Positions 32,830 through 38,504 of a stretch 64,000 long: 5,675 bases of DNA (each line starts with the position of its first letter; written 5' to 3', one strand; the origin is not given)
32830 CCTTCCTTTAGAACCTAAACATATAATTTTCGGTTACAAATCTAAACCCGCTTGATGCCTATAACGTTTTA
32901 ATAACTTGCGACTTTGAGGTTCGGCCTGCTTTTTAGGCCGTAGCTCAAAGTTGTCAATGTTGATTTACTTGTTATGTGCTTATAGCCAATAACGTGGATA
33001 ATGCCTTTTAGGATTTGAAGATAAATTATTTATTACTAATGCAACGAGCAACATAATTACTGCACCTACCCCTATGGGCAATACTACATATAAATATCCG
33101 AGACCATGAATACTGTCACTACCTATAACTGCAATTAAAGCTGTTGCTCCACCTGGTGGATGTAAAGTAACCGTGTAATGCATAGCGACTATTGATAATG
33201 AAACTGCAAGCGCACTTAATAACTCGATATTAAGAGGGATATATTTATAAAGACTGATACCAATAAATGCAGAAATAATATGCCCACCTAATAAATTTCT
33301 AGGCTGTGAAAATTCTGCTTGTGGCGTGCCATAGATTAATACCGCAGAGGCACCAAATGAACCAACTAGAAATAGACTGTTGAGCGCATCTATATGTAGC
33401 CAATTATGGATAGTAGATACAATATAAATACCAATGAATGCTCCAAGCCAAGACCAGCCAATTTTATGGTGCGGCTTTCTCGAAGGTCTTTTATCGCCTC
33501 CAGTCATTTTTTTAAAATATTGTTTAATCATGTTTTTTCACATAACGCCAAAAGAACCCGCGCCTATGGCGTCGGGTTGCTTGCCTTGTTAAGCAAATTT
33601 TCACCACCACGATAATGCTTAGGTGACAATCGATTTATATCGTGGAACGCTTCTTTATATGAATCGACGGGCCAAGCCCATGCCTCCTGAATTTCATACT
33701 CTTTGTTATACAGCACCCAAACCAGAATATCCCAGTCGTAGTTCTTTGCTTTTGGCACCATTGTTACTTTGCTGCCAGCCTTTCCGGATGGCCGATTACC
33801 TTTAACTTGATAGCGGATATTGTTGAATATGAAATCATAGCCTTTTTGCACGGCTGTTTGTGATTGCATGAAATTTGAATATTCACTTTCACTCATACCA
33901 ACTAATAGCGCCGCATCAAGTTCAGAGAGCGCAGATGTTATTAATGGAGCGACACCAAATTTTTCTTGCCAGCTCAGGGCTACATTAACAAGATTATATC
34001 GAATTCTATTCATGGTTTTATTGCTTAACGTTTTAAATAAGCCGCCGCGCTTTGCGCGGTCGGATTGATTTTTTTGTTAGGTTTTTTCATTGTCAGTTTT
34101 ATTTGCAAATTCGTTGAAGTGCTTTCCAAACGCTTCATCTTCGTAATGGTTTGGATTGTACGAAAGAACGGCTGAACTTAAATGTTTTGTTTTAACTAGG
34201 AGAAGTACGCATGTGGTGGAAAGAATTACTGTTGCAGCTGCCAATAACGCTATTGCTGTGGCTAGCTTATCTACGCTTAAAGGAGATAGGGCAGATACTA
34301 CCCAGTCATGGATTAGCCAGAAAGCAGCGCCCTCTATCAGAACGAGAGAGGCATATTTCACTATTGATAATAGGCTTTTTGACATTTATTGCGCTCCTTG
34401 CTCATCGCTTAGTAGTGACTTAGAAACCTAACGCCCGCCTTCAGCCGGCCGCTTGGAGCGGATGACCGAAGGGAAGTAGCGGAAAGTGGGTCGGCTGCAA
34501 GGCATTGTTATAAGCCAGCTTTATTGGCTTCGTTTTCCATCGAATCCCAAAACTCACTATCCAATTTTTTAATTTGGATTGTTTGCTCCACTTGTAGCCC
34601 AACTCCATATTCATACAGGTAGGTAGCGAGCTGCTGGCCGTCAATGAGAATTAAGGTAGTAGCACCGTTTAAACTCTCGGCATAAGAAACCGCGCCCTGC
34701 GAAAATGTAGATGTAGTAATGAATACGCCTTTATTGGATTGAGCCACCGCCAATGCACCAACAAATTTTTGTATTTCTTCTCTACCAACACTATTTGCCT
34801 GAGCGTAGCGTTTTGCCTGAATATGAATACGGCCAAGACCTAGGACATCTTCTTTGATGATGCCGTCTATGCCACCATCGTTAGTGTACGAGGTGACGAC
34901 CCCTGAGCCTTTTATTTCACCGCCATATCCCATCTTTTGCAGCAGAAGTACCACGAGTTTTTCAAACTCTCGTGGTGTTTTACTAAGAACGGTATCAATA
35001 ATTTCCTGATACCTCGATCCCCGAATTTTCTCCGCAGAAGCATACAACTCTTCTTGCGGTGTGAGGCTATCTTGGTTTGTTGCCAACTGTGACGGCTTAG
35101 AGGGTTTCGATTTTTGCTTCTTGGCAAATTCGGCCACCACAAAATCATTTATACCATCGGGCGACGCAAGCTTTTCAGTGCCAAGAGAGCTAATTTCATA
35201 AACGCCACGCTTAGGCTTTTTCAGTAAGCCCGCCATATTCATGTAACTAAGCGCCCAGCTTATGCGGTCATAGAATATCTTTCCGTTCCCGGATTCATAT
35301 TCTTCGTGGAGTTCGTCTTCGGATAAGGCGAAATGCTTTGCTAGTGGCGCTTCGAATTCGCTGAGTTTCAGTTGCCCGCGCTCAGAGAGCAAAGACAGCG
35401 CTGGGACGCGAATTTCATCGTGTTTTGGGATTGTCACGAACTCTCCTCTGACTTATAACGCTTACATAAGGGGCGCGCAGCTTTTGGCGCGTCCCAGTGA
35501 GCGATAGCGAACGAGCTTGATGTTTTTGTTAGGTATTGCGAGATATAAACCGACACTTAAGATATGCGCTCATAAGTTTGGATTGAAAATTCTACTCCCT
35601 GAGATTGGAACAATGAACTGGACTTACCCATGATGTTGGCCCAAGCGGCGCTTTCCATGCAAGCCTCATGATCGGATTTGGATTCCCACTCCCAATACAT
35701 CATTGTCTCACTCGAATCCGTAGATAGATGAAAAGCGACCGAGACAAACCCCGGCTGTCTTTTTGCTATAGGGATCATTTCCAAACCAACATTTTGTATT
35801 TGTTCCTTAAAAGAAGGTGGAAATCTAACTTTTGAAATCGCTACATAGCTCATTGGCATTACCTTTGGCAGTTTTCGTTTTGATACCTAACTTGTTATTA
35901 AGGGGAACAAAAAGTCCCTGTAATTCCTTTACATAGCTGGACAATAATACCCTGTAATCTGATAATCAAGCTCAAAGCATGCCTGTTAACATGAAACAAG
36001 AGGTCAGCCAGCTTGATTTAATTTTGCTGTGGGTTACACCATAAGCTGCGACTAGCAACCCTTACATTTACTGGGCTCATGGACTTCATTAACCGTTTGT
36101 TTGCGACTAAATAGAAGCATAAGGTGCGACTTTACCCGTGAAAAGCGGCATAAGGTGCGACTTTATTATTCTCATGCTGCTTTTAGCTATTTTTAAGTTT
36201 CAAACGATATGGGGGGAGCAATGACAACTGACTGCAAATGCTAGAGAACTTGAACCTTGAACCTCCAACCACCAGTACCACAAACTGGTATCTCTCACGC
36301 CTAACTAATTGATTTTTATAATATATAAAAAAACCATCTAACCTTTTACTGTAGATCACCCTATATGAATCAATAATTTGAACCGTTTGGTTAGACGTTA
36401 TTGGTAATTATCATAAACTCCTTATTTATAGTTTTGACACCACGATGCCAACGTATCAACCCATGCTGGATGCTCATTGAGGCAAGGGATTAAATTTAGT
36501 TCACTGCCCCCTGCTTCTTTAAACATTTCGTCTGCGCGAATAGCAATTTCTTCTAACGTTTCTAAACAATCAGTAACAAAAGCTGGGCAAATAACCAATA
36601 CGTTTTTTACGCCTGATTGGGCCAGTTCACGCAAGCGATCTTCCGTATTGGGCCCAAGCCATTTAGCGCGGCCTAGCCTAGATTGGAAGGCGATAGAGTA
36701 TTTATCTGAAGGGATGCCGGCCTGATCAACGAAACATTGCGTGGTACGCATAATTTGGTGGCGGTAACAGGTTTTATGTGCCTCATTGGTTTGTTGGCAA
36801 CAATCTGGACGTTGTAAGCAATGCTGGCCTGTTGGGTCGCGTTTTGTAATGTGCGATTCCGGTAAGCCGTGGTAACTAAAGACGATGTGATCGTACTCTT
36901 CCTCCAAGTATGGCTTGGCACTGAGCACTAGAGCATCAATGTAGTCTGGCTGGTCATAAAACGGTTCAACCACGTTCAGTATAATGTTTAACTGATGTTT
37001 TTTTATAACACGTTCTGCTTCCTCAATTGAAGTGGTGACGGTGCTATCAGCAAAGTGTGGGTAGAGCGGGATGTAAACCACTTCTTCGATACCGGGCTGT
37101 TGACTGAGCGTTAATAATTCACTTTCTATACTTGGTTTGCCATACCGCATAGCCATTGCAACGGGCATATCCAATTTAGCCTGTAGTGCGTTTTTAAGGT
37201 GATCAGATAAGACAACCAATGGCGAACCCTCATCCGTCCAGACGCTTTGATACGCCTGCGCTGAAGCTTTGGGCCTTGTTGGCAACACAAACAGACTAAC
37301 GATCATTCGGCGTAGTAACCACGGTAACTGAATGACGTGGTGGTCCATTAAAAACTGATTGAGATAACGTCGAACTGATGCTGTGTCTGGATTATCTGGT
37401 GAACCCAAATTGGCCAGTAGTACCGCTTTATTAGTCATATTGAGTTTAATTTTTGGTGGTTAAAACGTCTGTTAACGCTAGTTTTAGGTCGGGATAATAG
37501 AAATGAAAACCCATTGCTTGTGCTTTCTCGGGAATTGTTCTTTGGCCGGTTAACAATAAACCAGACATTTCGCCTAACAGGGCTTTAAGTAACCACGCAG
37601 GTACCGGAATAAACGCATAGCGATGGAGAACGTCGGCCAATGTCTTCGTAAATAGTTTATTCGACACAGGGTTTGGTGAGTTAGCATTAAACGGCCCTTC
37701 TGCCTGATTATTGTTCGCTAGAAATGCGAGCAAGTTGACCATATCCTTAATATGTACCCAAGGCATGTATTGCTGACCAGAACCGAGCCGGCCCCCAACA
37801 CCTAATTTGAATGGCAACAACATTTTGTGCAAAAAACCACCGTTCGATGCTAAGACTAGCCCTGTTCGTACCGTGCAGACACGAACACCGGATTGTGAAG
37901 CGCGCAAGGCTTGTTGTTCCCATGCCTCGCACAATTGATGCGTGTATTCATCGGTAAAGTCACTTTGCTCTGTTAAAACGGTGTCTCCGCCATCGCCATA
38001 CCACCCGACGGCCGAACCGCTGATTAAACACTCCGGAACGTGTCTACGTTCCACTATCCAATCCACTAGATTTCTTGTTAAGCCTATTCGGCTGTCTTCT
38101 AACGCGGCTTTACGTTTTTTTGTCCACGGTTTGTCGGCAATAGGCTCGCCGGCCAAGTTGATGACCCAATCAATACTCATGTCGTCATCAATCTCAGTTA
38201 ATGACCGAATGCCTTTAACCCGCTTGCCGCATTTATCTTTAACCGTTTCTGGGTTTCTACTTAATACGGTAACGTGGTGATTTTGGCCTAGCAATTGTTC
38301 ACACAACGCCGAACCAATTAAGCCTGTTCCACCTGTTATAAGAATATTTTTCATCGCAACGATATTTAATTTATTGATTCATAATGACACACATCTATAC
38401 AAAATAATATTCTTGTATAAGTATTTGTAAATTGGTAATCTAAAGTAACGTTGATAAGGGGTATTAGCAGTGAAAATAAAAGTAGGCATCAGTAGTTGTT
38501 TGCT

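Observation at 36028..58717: Tn7-like transposon apparently carrying a complete light/singlet-oxygen stress regulon as cargo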

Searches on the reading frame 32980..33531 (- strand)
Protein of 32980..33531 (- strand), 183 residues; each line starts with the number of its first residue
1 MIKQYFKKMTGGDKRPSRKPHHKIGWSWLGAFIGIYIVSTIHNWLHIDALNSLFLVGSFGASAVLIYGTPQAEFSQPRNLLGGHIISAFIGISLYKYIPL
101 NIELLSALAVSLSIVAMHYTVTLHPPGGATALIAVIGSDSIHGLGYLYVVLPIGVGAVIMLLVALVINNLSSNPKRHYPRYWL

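Call 20: search_protein_families(library=pfam, proteins=[window:32980-33531:-])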
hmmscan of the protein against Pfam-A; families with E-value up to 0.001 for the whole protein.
window:32980-33531:- (183 aa): 1 family
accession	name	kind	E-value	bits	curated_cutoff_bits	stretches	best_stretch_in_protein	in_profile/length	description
PF04982.19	TM_HPP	-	3.3e-55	186.4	27.2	1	18-179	3-157/157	HPP, transmembrane region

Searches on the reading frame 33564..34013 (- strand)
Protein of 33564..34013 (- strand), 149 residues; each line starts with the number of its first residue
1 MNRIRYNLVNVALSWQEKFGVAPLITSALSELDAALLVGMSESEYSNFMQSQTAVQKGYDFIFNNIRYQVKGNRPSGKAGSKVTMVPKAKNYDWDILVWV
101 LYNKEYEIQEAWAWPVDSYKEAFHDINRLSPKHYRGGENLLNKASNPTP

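Call 20: search_protein_families(library=pfam, proteins=[window:33564-34013:-])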
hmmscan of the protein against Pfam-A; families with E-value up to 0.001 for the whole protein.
window:33564-34013:- (149 aa): 0 families

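Call 91: search_protein_families(library=padloc, proteins=[window:33564-34013:-], max_evalue=0.001)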
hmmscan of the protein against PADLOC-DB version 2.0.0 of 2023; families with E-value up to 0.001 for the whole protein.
window:33564-34013:- (149 aa): 1 family
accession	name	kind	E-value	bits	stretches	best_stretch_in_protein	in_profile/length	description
PDLC03212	mREase_II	-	1.3e-06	26.4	1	49-116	50-119/161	Type II methyl-directed restriction enzyme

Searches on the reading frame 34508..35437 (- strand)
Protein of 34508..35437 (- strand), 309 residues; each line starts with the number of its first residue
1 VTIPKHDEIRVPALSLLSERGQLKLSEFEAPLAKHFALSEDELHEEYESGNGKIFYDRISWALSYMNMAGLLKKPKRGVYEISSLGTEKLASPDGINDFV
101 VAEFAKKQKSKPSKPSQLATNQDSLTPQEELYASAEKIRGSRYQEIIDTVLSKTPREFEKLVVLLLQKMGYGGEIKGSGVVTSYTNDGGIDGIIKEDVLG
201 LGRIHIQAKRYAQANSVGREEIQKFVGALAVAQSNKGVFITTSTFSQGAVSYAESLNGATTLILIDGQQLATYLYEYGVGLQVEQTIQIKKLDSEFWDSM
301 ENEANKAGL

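Call 20: search_protein_families(library=pfam, proteins=[window:34508-35437:-])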
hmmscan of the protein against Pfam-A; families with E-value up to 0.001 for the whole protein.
window:34508-35437:- (309 aa): 4 families
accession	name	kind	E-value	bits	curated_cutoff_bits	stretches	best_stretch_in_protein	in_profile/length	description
PF04471.18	Mrr_cat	-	3.4e-31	108.2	21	1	154-273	5-114/115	Restriction endonuclease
PF14338.12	Mrr_N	-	5.3e-21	75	29.5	1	8-91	3-86/87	Mrr N-terminal domain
PF13156.12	Mrr_cat_2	-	2.9e-06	27.6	22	1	185-253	27-95/127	Restriction endonuclease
PF22722.2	NA-iREase1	-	4.7e-06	27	27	1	182-255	19-90/106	NACHT-associated inactive Restriction Endonuclease 1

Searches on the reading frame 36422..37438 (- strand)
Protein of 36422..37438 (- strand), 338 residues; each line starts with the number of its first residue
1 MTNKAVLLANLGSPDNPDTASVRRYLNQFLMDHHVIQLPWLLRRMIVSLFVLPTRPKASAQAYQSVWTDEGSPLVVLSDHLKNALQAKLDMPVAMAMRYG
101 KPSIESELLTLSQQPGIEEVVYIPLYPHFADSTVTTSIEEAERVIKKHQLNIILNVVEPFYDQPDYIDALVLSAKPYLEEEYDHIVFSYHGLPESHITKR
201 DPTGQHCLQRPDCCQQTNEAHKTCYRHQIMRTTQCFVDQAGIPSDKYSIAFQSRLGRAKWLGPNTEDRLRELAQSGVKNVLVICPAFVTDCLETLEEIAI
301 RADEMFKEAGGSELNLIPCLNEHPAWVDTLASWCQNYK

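Call 17: search_protein_families(library=pfam, proteins=[window:36422-37438:-])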
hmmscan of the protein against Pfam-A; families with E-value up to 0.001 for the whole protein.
window:36422-37438:- (338 aa): 1 family
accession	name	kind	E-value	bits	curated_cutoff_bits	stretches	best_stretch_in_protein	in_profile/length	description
PF00762.24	Ferrochelatase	-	1.7e-98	330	27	1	4-335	2-314/317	Ferrochelatase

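Call 74: find_encoding_contigs(protein=window:36422-37438:-, flank=10000, max_places=8)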
Protein window:36422-37438:- (338 aa): 23 contigs read that carry it; 5 places shown.
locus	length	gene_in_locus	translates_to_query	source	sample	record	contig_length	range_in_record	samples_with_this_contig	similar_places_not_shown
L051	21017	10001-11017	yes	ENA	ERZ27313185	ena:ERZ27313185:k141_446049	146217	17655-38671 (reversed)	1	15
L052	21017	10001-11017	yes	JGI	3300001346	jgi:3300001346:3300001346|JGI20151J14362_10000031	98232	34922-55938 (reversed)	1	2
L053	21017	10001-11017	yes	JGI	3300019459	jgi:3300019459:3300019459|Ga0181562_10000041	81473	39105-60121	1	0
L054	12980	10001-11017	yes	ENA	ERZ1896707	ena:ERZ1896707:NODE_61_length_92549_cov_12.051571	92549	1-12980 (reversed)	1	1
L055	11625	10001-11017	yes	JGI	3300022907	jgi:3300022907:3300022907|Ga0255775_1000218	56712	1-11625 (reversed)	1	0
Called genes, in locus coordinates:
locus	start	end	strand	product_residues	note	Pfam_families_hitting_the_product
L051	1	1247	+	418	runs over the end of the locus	PF01266:DAO (weak), PF01593:Amino_oxidase, PF13450:NAD_binding_8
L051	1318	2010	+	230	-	PF07103:DUF1365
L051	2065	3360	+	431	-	PF02353:CMAS, PF13489:Methyltransf_23 (weak), PF08241:Methyltransf_11, PF08242:Methyltransf_12 (weak), PF13649:Methyltransf_25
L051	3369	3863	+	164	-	PF11086:DUF2878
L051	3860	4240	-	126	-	PF01903:CbiX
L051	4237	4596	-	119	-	PF06146:PsiE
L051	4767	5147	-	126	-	PF00724:Oxidored_FMN (faint)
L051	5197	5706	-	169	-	PF08212:Lipocalin_2, PF00061:Lipocalin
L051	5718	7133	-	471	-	PF00875:DNA_photolyase, PF03441:FAD_binding_7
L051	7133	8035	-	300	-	PF00376:MerR, PF13411:MerR_1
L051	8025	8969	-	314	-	PF04463:2-thiour_desulf, PF08349:DUF1722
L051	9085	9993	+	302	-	PF01370:Epimerase, PF02719:Polysacc_synt_2 (faint), PF04321:RmlD_sub_bind (faint), PF16363:GDP_Man_Dehyd (weak), PF08338:DUF1731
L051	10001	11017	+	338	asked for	PF00762:Ferrochelatase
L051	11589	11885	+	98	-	PF03992:ABM (weak)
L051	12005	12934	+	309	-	PF14338:Mrr_N, PF04471:Mrr_cat, PF22722:NA-iREase1 (weak), PF13156:Mrr_cat_2 (weak)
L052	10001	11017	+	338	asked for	PF00762:Ferrochelatase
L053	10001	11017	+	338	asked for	PF00762:Ferrochelatase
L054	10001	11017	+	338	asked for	PF00762:Ferrochelatase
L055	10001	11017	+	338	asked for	PF00762:Ferrochelatase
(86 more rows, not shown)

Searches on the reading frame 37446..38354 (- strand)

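Call 17: search_protein_families(library=pfam, proteins=[window:37446-38354:-])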
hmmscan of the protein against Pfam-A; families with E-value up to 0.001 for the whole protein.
window:37446-38354:- (302 aa): 9 families
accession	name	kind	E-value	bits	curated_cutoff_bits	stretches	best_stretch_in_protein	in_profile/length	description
PF01370.27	Epimerase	-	2.8e-27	96.1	20.9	1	4-218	1-230/240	NAD dependent epimerase/dehydratase family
PF08338.16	DUF1731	-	4.1e-18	65.3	27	1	251-297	1-47/47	Domain of unknown function (DUF1731)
PF16363.11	GDP_Man_Dehyd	-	2.1e-07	31.2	27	1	5-39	1-35/332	GDP-mannose 4,6 dehydratase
PF02719.21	Polysacc_synt_2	-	4.2e-06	26.6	20.2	0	4-41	1-38/293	Polysaccharide biosynthesis protein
PF04321.23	RmlD_sub_bind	-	1.7e-05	24.5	27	1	3-75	2-66/287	RmlD substrate binding domain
PF13460.12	NAD_binding_10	-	2.1e-05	24.9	27.2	1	8-40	1-34/184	NAD(P)H-binding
PF05368.20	NmrA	-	0.00013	22.2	27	1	2-39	3-41/298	NmrA-like family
PF00106.31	adh_short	-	0.00033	20.6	26.6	1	2-39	1-38/195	short chain dehydrogenase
PF07993.18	NAD_binding_4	-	0.00084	19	20.1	0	6-35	1-33/258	Male sterility protein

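Call 72: search_protein_families(library=ncbifam, proteins=[window:37446-38354:-], max_evalue=0.00001)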
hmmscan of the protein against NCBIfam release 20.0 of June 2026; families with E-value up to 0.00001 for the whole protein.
window:37446-38354:- (302 aa): 3 families
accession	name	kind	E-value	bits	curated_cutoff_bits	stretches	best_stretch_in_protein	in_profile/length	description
TIGR01777.1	yfcH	hypoth_equivalog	4.9e-106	354.6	207.35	1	4-294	1-292/292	TIGR01777 family oxidoreductase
NF050030.1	thlkprotThyD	equivalog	3.7e-78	262.8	400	1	4-298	3-305/305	thylakoid membrane protein ThyD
NF058621.1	DiazavRedAvaA7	equivalog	1.6e-07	31.2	400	0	4-39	3-38/304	3-diazoavenalumate denitrifying reductase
